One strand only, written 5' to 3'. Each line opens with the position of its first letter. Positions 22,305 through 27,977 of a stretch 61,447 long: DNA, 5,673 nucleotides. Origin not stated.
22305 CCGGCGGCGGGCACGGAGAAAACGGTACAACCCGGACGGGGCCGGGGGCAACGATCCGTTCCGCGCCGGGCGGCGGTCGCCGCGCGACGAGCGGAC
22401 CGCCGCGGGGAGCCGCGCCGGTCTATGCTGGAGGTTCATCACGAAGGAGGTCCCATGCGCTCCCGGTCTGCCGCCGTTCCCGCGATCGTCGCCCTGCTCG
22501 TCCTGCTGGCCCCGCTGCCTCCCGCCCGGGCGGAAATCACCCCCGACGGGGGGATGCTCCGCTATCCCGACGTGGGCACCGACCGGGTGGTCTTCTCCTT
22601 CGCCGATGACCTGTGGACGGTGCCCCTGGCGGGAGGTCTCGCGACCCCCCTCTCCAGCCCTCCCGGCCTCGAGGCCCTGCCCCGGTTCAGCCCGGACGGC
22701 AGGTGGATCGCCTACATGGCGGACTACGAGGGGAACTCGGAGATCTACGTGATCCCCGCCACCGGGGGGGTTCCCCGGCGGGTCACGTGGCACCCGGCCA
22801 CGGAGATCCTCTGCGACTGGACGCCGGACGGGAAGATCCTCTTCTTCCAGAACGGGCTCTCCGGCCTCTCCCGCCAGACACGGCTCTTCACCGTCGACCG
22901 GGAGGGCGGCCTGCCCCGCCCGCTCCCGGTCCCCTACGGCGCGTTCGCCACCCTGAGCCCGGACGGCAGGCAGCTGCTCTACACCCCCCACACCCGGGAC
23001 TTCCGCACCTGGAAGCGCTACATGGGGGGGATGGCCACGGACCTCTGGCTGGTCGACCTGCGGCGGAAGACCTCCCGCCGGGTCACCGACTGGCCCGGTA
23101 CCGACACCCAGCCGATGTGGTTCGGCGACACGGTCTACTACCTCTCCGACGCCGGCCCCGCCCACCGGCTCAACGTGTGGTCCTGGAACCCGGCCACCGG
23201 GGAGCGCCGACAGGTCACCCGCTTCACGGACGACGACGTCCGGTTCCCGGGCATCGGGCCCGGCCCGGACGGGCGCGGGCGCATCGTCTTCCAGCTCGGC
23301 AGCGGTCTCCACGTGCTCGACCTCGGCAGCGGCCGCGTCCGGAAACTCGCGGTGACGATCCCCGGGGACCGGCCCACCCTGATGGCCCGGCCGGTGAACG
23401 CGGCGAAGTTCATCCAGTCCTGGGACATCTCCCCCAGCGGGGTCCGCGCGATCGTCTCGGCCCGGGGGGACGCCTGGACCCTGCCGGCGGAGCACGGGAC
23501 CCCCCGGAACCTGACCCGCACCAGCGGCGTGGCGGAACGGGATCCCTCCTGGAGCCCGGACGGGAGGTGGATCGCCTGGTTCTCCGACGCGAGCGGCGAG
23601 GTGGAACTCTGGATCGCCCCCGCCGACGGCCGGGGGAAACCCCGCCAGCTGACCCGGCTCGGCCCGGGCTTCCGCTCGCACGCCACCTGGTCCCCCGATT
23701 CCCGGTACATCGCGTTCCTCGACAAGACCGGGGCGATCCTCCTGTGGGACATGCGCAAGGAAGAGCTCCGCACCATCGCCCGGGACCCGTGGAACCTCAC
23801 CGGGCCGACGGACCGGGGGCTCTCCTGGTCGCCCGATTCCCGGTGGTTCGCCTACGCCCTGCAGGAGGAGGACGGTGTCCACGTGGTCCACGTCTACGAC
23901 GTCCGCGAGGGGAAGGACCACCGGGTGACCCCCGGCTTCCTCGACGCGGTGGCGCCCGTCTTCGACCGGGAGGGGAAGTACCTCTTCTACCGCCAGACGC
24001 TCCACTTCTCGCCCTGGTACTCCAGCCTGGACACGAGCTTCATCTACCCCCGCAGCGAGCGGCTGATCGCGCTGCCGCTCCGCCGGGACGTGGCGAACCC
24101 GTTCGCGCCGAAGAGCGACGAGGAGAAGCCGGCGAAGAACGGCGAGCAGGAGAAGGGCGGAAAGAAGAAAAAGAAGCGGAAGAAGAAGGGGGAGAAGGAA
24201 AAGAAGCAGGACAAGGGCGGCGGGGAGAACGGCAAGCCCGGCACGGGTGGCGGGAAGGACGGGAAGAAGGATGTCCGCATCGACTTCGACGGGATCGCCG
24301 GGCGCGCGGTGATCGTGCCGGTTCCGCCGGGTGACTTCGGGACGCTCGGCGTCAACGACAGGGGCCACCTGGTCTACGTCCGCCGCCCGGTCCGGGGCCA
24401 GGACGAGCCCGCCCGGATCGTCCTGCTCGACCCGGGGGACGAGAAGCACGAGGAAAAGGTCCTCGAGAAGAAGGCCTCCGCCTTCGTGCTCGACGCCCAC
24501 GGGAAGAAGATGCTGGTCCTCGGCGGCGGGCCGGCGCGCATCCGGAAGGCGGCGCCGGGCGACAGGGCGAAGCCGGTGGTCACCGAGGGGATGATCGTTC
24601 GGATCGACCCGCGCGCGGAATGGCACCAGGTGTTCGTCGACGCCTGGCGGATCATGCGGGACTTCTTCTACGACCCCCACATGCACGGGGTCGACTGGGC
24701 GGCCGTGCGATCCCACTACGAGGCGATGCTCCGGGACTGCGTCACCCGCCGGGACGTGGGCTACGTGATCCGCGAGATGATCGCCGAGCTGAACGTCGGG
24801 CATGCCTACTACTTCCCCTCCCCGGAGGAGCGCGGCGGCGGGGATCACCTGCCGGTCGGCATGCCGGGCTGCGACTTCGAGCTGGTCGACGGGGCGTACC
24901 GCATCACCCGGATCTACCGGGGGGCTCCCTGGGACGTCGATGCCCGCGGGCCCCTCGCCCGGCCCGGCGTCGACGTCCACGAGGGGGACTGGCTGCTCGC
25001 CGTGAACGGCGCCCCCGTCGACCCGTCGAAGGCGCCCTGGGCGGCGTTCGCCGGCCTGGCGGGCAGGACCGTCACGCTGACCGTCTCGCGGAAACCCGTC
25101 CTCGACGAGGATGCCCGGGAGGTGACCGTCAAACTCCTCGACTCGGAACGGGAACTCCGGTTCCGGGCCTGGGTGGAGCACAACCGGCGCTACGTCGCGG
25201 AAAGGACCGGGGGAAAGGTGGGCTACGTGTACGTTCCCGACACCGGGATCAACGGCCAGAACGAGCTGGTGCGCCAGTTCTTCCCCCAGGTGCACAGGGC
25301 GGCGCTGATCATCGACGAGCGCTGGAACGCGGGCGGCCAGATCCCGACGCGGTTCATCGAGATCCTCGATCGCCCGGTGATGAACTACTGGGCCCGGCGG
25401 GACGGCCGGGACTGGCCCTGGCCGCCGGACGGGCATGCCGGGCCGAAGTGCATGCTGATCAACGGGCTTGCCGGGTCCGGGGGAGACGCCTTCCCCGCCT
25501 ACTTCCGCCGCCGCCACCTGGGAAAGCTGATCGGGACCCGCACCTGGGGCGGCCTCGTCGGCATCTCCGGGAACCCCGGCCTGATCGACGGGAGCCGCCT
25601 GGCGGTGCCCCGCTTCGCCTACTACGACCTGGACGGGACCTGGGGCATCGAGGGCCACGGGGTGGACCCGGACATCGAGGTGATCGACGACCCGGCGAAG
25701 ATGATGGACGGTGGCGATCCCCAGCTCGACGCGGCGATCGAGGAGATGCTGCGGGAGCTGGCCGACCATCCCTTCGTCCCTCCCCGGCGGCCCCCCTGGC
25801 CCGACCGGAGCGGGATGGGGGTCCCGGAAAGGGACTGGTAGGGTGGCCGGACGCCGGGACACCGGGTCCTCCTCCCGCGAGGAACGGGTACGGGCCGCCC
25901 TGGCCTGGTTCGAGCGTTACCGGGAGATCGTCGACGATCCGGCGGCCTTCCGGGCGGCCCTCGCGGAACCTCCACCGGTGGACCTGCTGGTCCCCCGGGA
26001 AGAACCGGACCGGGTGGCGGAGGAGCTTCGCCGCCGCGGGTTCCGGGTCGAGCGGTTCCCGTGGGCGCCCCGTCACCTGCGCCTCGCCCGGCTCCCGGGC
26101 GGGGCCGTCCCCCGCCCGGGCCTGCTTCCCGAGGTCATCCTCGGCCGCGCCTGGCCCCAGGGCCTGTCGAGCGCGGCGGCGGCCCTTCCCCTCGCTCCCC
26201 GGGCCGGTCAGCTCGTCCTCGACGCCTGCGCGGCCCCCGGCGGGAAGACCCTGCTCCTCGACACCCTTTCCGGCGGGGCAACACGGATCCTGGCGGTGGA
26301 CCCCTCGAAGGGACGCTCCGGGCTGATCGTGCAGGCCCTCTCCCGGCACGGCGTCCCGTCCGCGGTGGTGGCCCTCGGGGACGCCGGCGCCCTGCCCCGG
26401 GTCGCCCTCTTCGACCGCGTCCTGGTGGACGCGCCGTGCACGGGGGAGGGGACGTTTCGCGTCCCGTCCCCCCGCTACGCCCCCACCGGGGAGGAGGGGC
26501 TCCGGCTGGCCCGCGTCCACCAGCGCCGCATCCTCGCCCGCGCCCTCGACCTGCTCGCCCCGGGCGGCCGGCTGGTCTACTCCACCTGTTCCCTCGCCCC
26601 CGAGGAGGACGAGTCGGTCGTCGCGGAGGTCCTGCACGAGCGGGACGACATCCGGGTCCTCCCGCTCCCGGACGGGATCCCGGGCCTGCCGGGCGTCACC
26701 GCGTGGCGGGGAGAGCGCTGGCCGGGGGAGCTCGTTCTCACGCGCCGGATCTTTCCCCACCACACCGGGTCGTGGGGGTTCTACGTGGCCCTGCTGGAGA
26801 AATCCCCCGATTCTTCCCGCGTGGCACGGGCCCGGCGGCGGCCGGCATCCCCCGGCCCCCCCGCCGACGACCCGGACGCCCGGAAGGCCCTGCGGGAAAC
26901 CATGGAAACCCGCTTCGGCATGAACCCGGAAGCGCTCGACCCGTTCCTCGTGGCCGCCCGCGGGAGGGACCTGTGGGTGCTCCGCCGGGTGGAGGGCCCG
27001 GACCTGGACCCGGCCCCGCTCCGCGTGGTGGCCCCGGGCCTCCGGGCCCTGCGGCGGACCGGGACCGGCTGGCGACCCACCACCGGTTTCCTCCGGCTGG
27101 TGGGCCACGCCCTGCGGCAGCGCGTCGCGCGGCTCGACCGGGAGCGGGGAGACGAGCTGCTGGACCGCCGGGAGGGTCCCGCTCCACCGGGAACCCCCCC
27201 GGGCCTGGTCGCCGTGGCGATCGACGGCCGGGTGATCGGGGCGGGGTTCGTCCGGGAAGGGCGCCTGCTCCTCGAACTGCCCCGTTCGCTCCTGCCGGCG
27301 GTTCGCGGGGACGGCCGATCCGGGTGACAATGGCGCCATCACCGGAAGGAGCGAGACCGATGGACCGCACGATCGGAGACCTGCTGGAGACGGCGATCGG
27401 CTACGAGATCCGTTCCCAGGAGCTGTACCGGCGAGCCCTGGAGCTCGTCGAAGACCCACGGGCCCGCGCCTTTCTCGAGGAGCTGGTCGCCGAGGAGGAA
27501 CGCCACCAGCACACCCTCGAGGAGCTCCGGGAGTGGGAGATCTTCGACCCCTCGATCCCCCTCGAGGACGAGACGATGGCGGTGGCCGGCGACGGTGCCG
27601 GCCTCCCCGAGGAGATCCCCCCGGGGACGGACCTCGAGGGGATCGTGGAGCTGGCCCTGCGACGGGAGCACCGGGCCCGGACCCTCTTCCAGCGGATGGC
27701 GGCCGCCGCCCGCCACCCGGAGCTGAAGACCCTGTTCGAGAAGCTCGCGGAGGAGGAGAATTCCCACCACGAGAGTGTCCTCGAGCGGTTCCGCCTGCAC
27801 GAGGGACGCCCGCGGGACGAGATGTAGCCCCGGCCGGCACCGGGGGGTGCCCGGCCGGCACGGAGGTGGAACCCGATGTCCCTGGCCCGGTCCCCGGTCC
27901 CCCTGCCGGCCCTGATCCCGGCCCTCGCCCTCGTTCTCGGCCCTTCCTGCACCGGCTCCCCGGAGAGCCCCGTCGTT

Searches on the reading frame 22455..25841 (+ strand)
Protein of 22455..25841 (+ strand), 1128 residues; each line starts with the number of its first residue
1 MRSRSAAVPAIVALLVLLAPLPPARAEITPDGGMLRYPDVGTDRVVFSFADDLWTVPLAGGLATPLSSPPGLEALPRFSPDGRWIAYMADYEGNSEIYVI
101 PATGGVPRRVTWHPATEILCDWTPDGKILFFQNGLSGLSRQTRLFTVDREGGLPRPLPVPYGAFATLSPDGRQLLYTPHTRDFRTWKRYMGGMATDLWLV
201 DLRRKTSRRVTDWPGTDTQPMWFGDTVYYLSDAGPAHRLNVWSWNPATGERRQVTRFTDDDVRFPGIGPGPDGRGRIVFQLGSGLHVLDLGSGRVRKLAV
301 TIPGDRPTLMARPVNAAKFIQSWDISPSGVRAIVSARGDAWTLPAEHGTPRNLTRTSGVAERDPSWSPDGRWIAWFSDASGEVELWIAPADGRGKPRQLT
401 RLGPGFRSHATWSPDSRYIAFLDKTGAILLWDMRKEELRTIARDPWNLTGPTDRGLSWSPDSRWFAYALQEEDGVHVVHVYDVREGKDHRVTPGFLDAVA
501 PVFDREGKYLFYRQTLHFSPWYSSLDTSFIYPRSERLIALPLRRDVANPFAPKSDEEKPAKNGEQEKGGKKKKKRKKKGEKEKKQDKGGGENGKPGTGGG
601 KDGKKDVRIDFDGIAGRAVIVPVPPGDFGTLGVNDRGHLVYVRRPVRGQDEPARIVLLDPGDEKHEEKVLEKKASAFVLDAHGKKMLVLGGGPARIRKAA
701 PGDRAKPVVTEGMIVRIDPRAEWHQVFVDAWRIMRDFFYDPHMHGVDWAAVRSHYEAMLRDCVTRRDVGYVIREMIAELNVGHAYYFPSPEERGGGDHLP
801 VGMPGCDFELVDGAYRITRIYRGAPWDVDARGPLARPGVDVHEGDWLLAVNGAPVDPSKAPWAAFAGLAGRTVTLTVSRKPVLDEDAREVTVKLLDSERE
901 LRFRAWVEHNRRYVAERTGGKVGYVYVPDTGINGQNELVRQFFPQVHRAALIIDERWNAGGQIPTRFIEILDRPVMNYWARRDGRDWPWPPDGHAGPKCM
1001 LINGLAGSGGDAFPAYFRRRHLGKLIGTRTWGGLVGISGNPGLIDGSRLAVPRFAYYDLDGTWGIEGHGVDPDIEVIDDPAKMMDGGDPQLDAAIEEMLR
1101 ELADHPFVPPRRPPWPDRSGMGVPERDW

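Call 45: search_protein_families(library=pfam, proteins=[window:22455-25841:+], max_evalue=0.0001)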
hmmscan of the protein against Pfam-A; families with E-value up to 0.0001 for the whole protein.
window:22455-25841:+ (1128 aa): 7 families
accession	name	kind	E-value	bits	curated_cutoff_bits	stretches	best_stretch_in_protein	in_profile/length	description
PF07676.18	PD40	-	4.9e-30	103.3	20.9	2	351-387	2-38/38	WD40-like Beta Propeller Repeat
PF14685.13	PDZ_Tricorn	-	5.8e-24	84.3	25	1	802-892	1-88/88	Tricorn protease PDZ domain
PF14684.11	Tricorn_C1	-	2.6e-21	75.7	24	1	719-777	1-59/59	Tricorn protease C1 domain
PF03572.23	Peptidase_S41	-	5.2e-18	65.6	24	1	921-1076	1-165/165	Peptidase family S41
PF00930.27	DPPIV_N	-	1.4e-11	44.2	22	0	47-119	19-87/354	Dipeptidyl peptidase IV (DPP IV) N-terminal region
PF25174.1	Beta-prop_THOC3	-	1.4e-06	28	305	0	404-510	88-186/272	THOC3 beta-propeller domain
PF23414.1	Beta-prop_EML_2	-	2.8e-05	24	90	0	314-438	36-158/266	Echinoderm microtubule-associated protein second beta-propeller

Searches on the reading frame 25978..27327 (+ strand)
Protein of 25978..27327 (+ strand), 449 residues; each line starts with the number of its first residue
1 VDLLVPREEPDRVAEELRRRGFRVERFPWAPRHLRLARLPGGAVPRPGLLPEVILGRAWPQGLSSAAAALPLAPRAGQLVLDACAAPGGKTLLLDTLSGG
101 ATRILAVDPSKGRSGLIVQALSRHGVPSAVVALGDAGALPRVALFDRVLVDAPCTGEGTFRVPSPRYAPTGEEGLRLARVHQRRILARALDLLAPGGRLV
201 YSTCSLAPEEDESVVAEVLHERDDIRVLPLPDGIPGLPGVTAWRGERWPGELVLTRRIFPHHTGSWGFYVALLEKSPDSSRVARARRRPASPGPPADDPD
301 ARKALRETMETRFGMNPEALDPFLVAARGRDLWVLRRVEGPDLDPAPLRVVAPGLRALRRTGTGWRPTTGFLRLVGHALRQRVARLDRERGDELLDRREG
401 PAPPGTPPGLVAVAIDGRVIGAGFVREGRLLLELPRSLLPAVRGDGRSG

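Call 45: search_protein_families(library=pfam, proteins=[window:25978-27327:+], max_evalue=0.0001)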
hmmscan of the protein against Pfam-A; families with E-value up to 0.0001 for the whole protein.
window:25978-27327:+ (449 aa): 1 family
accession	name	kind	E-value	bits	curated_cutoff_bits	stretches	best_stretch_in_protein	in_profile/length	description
PF01189.24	Methyltr_RsmB-F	-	5.5e-40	137.6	27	1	71-273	3-198/199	16S rRNA methyltransferase RsmB/F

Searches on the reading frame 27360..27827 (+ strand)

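Call 45: search_protein_families(library=pfam, proteins=[window:27360-27827:+], max_evalue=0.0001)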
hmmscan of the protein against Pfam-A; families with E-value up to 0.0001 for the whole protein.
window:27360-27827:+ (155 aa): 5 families
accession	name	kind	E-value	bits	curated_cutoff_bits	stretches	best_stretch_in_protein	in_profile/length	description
PF02915.23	Rubrerythrin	-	3.2e-09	37.7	22.8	1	95-144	2-53/137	Rubrerythrin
PF00210.30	Ferritin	-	6.4e-08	33.1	24.5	0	4-56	80-135/142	Ferritin-like domain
PF09537.16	DUF2383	-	1.6e-06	28.7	30.8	0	101-153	11-63/111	Domain of unknown function (DUF2383)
PF03232.19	COQ7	-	1.1e-05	25.6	23.5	0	103-151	14-63/169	Ubiquinone biosynthesis protein COQ7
PF05974.18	DUF892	-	1.4e-05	25.6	23.7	0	102-153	16-67/159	Domain of unknown function (DUF892)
